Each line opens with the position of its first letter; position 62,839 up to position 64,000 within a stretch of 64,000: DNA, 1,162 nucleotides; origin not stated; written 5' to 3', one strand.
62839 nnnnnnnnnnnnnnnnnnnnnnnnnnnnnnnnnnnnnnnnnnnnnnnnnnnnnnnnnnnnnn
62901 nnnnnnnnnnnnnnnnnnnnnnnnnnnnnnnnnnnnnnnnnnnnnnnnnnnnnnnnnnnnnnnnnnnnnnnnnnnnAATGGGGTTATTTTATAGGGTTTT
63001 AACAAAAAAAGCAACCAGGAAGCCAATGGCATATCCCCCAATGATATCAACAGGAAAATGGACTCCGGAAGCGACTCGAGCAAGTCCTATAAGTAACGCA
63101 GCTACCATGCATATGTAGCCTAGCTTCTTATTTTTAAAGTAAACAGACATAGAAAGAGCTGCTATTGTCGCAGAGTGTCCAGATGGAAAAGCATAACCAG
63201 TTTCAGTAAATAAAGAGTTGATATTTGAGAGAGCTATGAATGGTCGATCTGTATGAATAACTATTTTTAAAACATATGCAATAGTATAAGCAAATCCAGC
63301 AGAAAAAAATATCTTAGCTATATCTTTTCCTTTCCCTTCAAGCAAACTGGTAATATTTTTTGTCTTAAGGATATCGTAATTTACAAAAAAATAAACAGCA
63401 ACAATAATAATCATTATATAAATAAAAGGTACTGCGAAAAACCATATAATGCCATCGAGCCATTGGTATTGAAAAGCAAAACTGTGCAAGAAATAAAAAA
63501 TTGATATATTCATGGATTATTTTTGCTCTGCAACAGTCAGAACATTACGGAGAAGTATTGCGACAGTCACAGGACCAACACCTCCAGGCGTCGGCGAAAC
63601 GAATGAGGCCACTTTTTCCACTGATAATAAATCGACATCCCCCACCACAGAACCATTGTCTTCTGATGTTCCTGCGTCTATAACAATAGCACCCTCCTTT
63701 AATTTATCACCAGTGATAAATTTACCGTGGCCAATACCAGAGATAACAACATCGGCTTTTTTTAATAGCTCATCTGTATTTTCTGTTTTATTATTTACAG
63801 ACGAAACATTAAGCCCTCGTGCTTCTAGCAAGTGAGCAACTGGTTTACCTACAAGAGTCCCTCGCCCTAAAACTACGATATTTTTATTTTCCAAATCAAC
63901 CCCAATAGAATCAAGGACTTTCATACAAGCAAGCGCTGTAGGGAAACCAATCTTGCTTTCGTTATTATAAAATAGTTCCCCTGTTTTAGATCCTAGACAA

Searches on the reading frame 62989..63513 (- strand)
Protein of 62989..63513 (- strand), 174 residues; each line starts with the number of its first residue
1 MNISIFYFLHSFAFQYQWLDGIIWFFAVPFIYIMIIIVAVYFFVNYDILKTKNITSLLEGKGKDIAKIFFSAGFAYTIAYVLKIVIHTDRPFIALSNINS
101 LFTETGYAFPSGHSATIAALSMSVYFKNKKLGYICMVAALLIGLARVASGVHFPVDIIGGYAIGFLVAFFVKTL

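Call 57: search_protein_families(library=pfam, proteins=[window:62989-63513:-], max_evalue=0.00001)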
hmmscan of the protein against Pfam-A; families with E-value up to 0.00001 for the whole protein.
window:62989-63513:- (174 aa): 2 families
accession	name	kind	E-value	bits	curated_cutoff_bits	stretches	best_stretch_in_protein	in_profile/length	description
PF01569.27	PAP2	-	1.8e-20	73.4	27.2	1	67-172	4-122/130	PAP2 superfamily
PF14378.12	PAP2_3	-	4e-06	27.2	27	0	96-168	114-188/190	PAP2 superfamily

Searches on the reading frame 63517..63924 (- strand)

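Call 57: search_protein_families(library=pfam, proteins=[window:63517-63924:-], max_evalue=0.00001)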
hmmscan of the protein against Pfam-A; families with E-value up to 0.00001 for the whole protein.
window:63517-63924:- (135 aa): 1 family
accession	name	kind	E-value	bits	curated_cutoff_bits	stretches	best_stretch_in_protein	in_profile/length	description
PF02882.25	THF_DHG_CYH_C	-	2.9e-42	144.2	27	1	1-134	24-158/160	Tetrahydrofolate dehydrogenase/cyclohydrolase, NAD(P)-binding domain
